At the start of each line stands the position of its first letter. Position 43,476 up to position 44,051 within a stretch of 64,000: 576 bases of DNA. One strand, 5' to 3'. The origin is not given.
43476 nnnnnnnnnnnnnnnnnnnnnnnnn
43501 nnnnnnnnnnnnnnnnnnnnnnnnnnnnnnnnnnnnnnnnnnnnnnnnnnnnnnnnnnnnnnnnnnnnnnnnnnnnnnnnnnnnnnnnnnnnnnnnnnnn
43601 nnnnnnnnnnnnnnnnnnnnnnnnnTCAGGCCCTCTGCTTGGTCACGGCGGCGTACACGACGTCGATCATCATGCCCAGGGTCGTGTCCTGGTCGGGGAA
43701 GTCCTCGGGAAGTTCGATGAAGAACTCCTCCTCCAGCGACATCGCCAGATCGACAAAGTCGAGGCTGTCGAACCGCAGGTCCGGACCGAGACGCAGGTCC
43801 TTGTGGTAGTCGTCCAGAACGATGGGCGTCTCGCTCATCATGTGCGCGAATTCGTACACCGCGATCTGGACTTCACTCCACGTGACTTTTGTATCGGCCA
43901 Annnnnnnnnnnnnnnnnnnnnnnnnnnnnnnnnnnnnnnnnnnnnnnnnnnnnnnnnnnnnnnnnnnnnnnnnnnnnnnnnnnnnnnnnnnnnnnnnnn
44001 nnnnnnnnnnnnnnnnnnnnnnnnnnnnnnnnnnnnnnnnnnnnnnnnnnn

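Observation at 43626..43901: Phage-encoded acyl carrier protein homologue with no cognate synthase or acyltransferase nearby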

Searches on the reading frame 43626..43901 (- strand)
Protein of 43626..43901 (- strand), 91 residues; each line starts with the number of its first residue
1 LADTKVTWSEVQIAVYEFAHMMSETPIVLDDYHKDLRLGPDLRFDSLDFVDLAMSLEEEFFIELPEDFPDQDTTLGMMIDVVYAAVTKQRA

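Call 3: search_protein_families(library=pfam, proteins=[window:43626-43901:-], max_evalue=1)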
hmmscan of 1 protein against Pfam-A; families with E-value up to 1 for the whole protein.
window:43626-43901:- (91 aa): 2 families
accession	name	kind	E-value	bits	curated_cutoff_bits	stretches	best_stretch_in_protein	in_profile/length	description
PF00550.31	PP-binding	-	0.00019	22.1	20.8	1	41-81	26-66/67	Phosphopantetheine attachment site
PF14573.12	PP-binding_2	-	0.053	14.2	32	1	34-87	36-89/96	Acyl-carrier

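Call 4: search_protein_families(library=ncbifam, proteins=[window:43626-43901:-], max_evalue=1)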
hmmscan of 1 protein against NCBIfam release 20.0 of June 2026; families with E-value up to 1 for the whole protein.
window:43626-43901:- (91 aa): 14 families
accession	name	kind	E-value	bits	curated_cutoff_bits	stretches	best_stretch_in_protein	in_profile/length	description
TIGR00517.1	acyl_carrier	equivalog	6.9e-09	35.5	70.45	1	32-82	23-73/77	acyl carrier protein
NF002148.0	PRK00982.1-2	subfamily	3.2e-08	33.3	71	1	33-80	25-72/79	acyl carrier protein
NF002149.0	PRK00982.1-3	equivalog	6.1e-08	32.5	106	1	41-84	32-75/78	acyl carrier protein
NF002151.0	PRK00982.1-5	equivalog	1.3e-07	31.7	92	1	41-82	32-73/78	acyl carrier protein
NF002150.0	PRK00982.1-4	subfamily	2.7e-06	27.5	66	1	33-82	26-75/80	acyl carrier protein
NF006031.0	PRK08172.1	equivalog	2.2e-05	25.1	76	1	34-73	26-66/82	acyl carrier protein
NF005798.0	PRK07639.1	equivalog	0.00025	21.4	100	1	29-79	23-75/91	petrobactin biosynthesis protein AsbD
NF005079.0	PRK06508.1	equivalog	0.0011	19.3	83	1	38-67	29-58/93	acyl carrier protein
NF009104.0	PRK12449.1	equivalog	0.0012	18.7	70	1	37-83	30-76/80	acyl carrier protein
NF058660.1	cispen_ACP_AmcB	equivalog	0.0018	18.4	80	1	31-76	22-69/80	cispentacin biosynthesis acyl carrier protein AmcB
NF002147.0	PRK00982.1-1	equivalog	0.0046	16.8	84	1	25-79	20-74/83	acyl carrier protein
NF040636.1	AcpM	exception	0.013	15.5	146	1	38-67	31-60/93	meromycolate extension acyl carrier protein AcpM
NF005480.0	PRK07081.1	equivalog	0.034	14.1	72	1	45-69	34-58/83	acyl carrier protein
NF003757.0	PRK05350.1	equivalog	0.046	13.9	65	1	27-61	21-55/83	acyl carrier protein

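Call 5: search_protein_families(library=phrogs, proteins=[window:43626-43901:-], max_evalue=1)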
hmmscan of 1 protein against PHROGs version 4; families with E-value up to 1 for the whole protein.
window:43626-43901:- (91 aa): 6 families
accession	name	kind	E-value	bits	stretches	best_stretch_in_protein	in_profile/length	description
phrog_14581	-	unknown function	3.5e-40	136.9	1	7-88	4-85/85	-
phrog_5934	-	moron, auxiliary metabolic gene and host takeover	1.8e-09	38.6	1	31-88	33-90/93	acyl carrier protein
phrog_18343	-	unknown function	2.4e-08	35.3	1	19-82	71-134/138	-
phrog_27464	-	unknown function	7.6e-06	26.9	1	30-82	44-95/157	-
phrog_4154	-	moron, auxiliary metabolic gene and host takeover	0.00086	20.6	1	34-83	52-104/108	acyl carrier protein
phrog_10431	-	unknown function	0.24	12.8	1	22-62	9-46/93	-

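Call 11: find_homologous_proteins(query=window:43626-43901:-, max_evalue=0.001)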
Query window:43626-43901:- (91 aa): 2 proteins with E <= 0.001 among 2 candidates.
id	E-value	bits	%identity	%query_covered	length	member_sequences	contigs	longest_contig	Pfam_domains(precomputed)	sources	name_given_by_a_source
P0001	2.5e-47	176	91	99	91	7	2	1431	-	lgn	-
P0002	5.7e-36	140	77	99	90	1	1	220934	PF00550.32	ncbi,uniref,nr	ncbi:hypothetical protein HOT99_gp218 [Caulobacter phage CcrBL10]|uniref:Carrier domain-containing p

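Call 12: search_dna_similar(query=window:43626-43901:-, collection=phages, mode=protein, max_rows=60, max_evalue=0.01)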
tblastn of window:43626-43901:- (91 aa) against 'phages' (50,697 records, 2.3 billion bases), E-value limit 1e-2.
Records with a match: 31; places in all: 31; records where one place covers at least 80% of the query: 8.
Best place of each record, by identity: 95-99% 6; 60-80% 2; <60% 23.
By first word of the organism name: Caulobacter 24; Escherichia 3; Bacteriophage 2; Prochlorococcus 2.
By host as written in the record: Caulobacter vibrioides CB15 8; Caulobacter vibrioides 6; Caulobacter crescentus NA1000 5; Caulobacter crescentus 4; - 2; Prochlorococcus sp. MED4 2; Caulobacter crescentus CB15 1; Escherichia coli LF82 1; and 2 more.
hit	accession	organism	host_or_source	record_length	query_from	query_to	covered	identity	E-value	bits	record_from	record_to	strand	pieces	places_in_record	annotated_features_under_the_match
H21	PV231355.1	Caulobacter phage RBC11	Caulobacter vibrioides CB15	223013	1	91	100%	98.9%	1e-53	184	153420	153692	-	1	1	hypothetical protein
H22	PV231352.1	Caulobacter phage RBC63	Caulobacter vibrioides CB15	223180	1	91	100%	98.9%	1e-53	184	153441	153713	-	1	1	hypothetical protein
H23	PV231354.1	Caulobacter phage RBC8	Caulobacter vibrioides CB15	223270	1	91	100%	98.9%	1e-53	184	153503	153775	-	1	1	hypothetical protein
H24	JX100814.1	Caulobacter phage CcrRogue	Caulobacter vibrioides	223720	1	91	100%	98.9%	1e-53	184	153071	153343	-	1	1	putative acyl carrier protein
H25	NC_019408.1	Caulobacter phage CcrRogue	Caulobacter vibrioides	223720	1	91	100%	98.9%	1e-53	184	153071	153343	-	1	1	putative acyl carrier protein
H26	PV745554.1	Caulobacter phage BL64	Caulobacter vibrioides CB15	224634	1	91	100%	97.8%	4e-53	182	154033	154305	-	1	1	hypothetical protein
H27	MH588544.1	Caulobacter phage CcrBL10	Caulobacter vibrioides CB15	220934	1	90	99%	75.6%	7e-38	138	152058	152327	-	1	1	hypothetical protein (x2)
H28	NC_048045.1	Caulobacter phage CcrBL10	Caulobacter vibrioides CB15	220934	1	90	99%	75.6%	7e-38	138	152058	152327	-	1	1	hypothetical protein (x2)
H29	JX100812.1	Caulobacter virus Magneto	Caulobacter crescentus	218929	10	79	77%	41.4%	2e-9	57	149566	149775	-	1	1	putative acyl carrier protein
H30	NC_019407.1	Caulobacter virus Magneto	Caulobacter crescentus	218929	10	79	77%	41.4%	2e-9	57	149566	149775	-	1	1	putative acyl carrier protein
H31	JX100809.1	Caulobacter phage CcrSwift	Caulobacter vibrioides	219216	10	79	77%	41.4%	2e-9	57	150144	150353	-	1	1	putative acyl carrier protein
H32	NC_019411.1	Caulobacter phage CcrSwift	Caulobacter vibrioides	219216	10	79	77%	41.4%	2e-9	57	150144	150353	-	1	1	putative acyl carrier protein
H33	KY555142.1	Caulobacter phage Ccr10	Caulobacter crescentus NA1000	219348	10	79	77%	41.4%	2e-9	57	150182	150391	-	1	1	hypothetical protein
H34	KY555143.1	Caulobacter phage Ccr2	Caulobacter crescentus NA1000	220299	10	79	77%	41.4%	2e-9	57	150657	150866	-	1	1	hypothetical protein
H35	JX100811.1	Caulobacter virus Karma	Caulobacter crescentus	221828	10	79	77%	41.4%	2e-9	57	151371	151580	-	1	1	putative acyl carrier protein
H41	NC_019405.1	Caulobacter phage phiCbK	Caulobacter vibrioides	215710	10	79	77%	40.0%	7e-9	56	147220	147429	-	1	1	putative acyl carrier protein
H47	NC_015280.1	Prochlorococcus phage P-HM1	Prochlorococcus sp. MED4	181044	31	82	57%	44.2%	2e-3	40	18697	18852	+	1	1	acyl carrier protein ACP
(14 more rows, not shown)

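Call 17: get_annotated_region(hit=H41, flank=4000)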
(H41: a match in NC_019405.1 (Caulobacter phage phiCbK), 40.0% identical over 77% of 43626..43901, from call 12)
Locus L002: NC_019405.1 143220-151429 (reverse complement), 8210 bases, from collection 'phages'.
description: Caulobacter phage phiCbK, complete genome.
organism: Caulobacter phage phiCbK (NCBI taxid 2927985)
taxonomy: Viruses; Duplodnaviria; Heunggongvirae; Uroviricota; Caudoviricetes; Dolichocephalovirinae; Shapirovirus; Shapirovirus cbk
host: Caulobacter vibrioides; source: -; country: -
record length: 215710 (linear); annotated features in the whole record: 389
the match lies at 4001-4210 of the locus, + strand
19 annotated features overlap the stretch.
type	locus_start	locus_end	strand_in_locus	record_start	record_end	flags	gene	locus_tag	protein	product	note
CDS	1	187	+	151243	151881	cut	-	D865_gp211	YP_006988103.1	hypothetical protein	-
CDS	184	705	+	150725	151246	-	-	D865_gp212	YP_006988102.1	hypothetical protein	-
CDS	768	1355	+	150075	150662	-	-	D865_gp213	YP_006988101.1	hypothetical protein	-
CDS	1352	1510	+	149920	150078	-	-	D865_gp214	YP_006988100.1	hypothetical protein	-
CDS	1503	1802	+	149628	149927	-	-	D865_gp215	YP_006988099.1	hypothetical protein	-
CDS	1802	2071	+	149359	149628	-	-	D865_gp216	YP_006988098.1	hypothetical protein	-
CDS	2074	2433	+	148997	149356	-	-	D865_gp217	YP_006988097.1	hypothetical protein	-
CDS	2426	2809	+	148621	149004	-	-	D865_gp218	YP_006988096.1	hypothetical protein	-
CDS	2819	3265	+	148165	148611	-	-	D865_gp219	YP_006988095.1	hypothetical protein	-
CDS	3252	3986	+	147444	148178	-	-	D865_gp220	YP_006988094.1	HNH endonuclease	-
CDS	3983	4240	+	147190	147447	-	-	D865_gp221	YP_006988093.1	putative acyl carrier protein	-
CDS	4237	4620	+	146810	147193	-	-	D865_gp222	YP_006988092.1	hypothetical protein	-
CDS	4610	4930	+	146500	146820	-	-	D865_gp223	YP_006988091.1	hypothetical protein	-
CDS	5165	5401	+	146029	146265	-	-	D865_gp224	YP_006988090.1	hypothetical protein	-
CDS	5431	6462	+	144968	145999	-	-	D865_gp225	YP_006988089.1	anti-restriction protein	-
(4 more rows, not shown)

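Call 18: get_annotated_region(hit=H28, flank=4000)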
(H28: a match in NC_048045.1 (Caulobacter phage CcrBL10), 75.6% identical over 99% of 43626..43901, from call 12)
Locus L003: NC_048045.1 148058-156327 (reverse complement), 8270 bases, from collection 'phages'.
description: Caulobacter phage CcrBL10, complete genome.
organism: Caulobacter phage CcrBL10 (NCBI taxid 2283269)
taxonomy: Viruses; Duplodnaviria; Heunggongvirae; Uroviricota; Caudoviricetes; Dolichocephalovirinae; Poindextervirus; Poindextervirus BL10
host: Caulobacter vibrioides CB15; source: -; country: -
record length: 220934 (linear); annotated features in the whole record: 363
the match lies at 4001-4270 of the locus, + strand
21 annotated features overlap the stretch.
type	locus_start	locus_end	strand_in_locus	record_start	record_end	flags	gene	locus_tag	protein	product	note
CDS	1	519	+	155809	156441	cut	-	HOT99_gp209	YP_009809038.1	hypothetical protein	-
CDS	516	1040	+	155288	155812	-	-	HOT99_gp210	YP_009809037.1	hypothetical protein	-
CDS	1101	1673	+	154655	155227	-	-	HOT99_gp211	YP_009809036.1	hypothetical protein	-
CDS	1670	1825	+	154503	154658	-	-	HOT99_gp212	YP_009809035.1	hypothetical protein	-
CDS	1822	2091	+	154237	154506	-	-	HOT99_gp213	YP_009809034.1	hypothetical protein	-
CDS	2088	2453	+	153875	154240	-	-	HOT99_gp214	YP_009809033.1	hypothetical protein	-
CDS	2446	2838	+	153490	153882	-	-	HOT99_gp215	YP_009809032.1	hypothetical protein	-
CDS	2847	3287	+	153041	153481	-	-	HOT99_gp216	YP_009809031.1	hypothetical protein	-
CDS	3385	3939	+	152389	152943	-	-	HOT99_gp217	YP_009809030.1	HNH endonuclease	-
CDS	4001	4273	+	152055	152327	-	-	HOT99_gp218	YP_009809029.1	hypothetical protein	-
CDS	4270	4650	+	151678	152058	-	-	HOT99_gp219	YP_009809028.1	hypothetical protein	-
CDS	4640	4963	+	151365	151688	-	-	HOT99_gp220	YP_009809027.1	hypothetical protein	-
CDS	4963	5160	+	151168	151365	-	-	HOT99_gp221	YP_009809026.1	hypothetical protein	-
CDS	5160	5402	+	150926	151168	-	-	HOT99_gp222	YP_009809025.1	hypothetical protein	-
CDS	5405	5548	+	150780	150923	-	-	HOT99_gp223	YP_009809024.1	hypothetical protein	-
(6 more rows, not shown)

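Call 44: search_solved_structures(query=window:43626-43901:-, max_evalue=0.01, show_alignments=2)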
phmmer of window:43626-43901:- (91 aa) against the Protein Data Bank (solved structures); distinct sequences matched with E-value up to 0.01: 61 (the best 60 are shown).
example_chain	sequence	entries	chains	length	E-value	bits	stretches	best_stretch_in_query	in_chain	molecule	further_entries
7b0n_U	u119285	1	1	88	4.1e-06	30.1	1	37-84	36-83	Acyl carrier protein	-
2l0q_A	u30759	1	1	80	7.9e-06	29.2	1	38-82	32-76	Acyl carrier protein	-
9mlw_C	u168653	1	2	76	8.4e-06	29.1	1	38-82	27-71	Acyl carrier protein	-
1acp_A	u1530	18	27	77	8.6e-06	29.1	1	38-82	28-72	ACYL-CARRIER PROTEIN | Acyl carrier protein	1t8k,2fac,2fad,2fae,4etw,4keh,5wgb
2k92_A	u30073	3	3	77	8.8e-06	29.1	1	38-82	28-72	Acyl carrier protein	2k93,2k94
1l0h_A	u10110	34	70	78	8.9e-06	29.1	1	38-82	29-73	ACYL CARRIER PROTEIN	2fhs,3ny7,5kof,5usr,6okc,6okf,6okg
1l0i_A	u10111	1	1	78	8.9e-06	29.1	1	38-82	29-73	Acyl carrier protein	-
8tvt_C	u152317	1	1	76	8.9e-06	29.1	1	38-82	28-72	Acyl carrier protein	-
9ka6_C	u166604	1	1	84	9.1e-06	29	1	38-82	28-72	Acyl carrier protein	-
5vcb_f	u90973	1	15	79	9.2e-06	29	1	38-82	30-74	Acyl carrier protein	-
6u0j_B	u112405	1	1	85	9.3e-06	29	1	38-82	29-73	Acyl carrier protein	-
4ihf_G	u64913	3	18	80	9.3e-06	29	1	38-82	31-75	Acyl carrier protein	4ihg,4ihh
6n3p_G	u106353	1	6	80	9.4e-06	29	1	38-82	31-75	Acyl carrier protein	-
9ka7_C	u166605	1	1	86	9.4e-06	29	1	38-82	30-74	Acyl carrier protein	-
6gcs_Q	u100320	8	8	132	9.7e-06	28.9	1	37-84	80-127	ACPM2 SUBUNIT | Acyl carrier protein ACPM2 of NADH:Ubiquinone Oxidoreductase (Complex I)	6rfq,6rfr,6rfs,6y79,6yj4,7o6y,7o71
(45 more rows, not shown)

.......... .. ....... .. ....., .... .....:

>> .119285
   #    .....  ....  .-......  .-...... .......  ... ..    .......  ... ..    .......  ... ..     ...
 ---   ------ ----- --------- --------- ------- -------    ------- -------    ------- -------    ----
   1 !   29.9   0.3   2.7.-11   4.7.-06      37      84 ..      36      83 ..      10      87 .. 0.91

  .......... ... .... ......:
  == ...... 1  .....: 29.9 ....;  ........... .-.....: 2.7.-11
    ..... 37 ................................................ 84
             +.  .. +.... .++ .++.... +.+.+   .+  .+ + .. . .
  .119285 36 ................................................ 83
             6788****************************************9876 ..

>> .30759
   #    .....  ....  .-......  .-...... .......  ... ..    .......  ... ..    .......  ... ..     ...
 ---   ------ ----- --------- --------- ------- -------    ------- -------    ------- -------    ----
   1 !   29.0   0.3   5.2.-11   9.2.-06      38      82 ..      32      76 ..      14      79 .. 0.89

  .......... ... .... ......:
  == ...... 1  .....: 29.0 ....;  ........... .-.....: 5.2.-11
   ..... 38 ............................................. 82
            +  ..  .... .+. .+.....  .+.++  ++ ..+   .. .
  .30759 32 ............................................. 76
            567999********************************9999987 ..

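Call 45: find_related_loci(query=A1, collection=viral_contigs, flank=5000)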
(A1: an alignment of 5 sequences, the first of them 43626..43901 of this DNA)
Query A1 (91 aa) in viral_contigs; peptide patterns used: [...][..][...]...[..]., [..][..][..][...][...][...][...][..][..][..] (x = any residue, [..] = any of these).
171 stretches matched a pattern; 21 encode a relative of the query (tblastn E <= 1e-3); 21 distinct loci.
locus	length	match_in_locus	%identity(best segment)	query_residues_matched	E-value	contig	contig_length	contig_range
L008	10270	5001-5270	76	1-90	6e-42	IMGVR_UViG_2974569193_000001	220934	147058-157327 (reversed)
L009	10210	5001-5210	41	10-79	2e-13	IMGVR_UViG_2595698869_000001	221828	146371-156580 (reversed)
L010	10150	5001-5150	48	41-90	1e-8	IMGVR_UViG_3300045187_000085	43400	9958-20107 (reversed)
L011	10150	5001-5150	48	41-90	1e-8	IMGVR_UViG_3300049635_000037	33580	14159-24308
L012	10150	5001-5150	48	41-90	1e-8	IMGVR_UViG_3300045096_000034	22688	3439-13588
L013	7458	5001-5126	50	35-76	5e-8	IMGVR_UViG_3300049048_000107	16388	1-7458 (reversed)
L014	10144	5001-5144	49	33-85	7e-8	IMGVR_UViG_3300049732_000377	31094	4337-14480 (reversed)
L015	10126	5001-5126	50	41-82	1e-7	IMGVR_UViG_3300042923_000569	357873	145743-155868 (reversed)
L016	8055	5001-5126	45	35-76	5e-7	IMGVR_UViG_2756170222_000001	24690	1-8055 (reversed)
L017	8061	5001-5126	45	35-76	6e-7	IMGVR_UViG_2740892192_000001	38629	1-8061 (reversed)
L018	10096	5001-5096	56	36-67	1e-6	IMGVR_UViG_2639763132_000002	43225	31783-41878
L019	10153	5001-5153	41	30-80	3e-6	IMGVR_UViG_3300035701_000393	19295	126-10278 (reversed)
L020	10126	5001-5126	50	41-82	3e-6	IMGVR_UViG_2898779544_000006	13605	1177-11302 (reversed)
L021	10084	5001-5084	54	44-71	4e-6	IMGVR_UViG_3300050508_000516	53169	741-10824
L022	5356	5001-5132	43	41-84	9e-6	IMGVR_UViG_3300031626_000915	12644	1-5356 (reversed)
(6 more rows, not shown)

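Call 49: predict_structure(alignment_id=A7)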
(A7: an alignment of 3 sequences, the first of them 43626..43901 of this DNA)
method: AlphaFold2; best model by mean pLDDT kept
length: 91 residues; sequences in the alignment: 3
mean_pLDDT: 68.9   pTM: 0.57
mean pLDDT of the five models: 68.9, 47.1, 45.8, 42.8, 42.2
residues with pLDDT >= 90: 0; 70-90: 50; 50-70: 27; < 50: 14
segments of 3 or more residues with pLDDT < 50: 1-3, 30-37
pLDDT, mean of each block of 10 residues (from residue 1): 58 71 57 46 64 82 84 81 79 57
secondary structure, 60 per line:
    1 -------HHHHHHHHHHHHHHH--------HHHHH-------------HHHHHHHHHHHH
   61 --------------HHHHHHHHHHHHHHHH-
elements in order: H8-22 H31-35 H49-60 H75-90

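Call 51: search_protein_representatives(alignment_id=A7)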
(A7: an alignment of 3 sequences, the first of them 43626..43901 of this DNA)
Query: 3 sequences, 91 profile positions. Proteins with E-value up to 0.001 (for the whole library): 1269; up to 1e-10: 5; up to 1e-30: 1. The best 150 are listed.
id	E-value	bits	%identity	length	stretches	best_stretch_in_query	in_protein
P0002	1.8e-51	188.2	-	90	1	1-90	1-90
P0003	2.0e-13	66.2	-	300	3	37-85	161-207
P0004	9.4e-12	60.8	-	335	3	37-89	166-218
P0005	1.2e-11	60.5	-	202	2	37-74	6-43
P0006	1.5e-11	60.2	-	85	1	7-81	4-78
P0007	6.0e-10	55.0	-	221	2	40-85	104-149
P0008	1.2e-09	54.1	-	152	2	38-80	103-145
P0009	2.6e-09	53.0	-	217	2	36-87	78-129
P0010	2.7e-09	52.9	-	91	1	16-82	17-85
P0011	2.0e-08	50.2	-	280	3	39-80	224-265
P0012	2.3e-08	50.0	-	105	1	11-87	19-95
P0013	3.6e-08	49.4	-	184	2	27-79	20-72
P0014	3.6e-08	49.3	-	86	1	34-72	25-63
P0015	3.8e-08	49.3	-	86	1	22-87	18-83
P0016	1.2e-07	47.7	-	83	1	19-88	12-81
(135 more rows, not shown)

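Call 53: fold_search(model_id=the predicted structure, library=pdb)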
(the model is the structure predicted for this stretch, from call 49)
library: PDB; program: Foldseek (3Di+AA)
matches with E <= 10: 148; with E <= 0.001: 0
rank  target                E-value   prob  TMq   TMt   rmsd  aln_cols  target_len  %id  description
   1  2ava_MODEL_1_A        4.0e-02  0.90  0.44  0.47   7.0        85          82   30  Solution Structure of Stearoyl-Acyl Carrier Protein (released 2006-04-11)
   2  1nq4_MODEL_1_A        9.1e-02  0.91  0.50  0.48   4.6        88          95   22  Solution Structure of Oxytetracycline Acyl Carrier Protein (released 2003-11-04)
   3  8xks_R                1.8e-01  0.89  0.56  0.59   5.1        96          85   22  The cryo-EM structure of Orf2971-FtsHi motor complex (released 2024-12-04)
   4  2k0x_MODEL_1_A        1.9e-01  0.87  0.54  0.56   3.8        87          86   18  The actinorhodin holo acyl carrier protein from S. coelicolor (released 2008-09-16)
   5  6yj4_U                1.9e-01  0.75  0.47  0.48   4.9        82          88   32  Structure of Yarrowia lipolytica complex I at 2.7 A (released 2020-08-12)
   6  6n3p_K                3.0e-01  0.75  0.47  0.54   4.5        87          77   22  Crosslinked AcpP=FabZ complex from E. coli Type II FAS (released 2019-03-13)
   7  7r49_E                3.2e-01  0.89  0.60  0.66   4.2        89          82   18  Crystal structure of the L. plantarum acyl carrier protein synthase (AcpS)in complex with D-alanyl carrier protein (Dl (released 2022-08-03)
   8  8bee_U                3.2e-01  0.77  0.53  0.55   4.8        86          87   24  Cryo-EM structure of the Arabidopsis thaliana I+III2 supercomplex (CI peripheral core) (released 2023-01-11)
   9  6sm6_A                3.4e-01  0.72  0.50  0.56   4.4        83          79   23  AntF (holo): type II PKS acyl-carrier protein (released 2020-05-27)
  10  6bug_A                3.6e-01  0.80  0.55  0.62   3.4        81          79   20  Crystal structure of a membrane protein, crystal form I (released 2018-10-10)
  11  6sm4_B                3.6e-01  0.72  0.50  0.56   4.5        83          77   22  AntF (apo): type II PKS acyl-carrier protein (released 2020-05-27)
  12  6m01_B                3.6e-01  0.72  0.48  0.55   4.1        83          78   14  The structure of HitB-HitD complex (released 2020-07-08)
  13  4ihh_J                3.6e-01  0.47  0.41  0.47   7.0        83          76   31  Chasing Acyl Carrier Protein Through a Catalytic Cycle of Lipid A Production (released 2013-11-13)
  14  2l0q_MODEL_1_A        3.8e-01  0.90  0.59  0.66   3.8        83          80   25  NMR Solution Structure of Vibrio harveyi Acyl Carrier Protein (ACP) (released 2010-07-21)
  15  4h2x_C                3.8e-01  0.75  0.53  0.61   3.9        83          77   16  Crystal structure of engineered Bradyrhizobium japonicum glycine:[carrier protein] ligase complexed with carrier prote (released 2013-03-06)
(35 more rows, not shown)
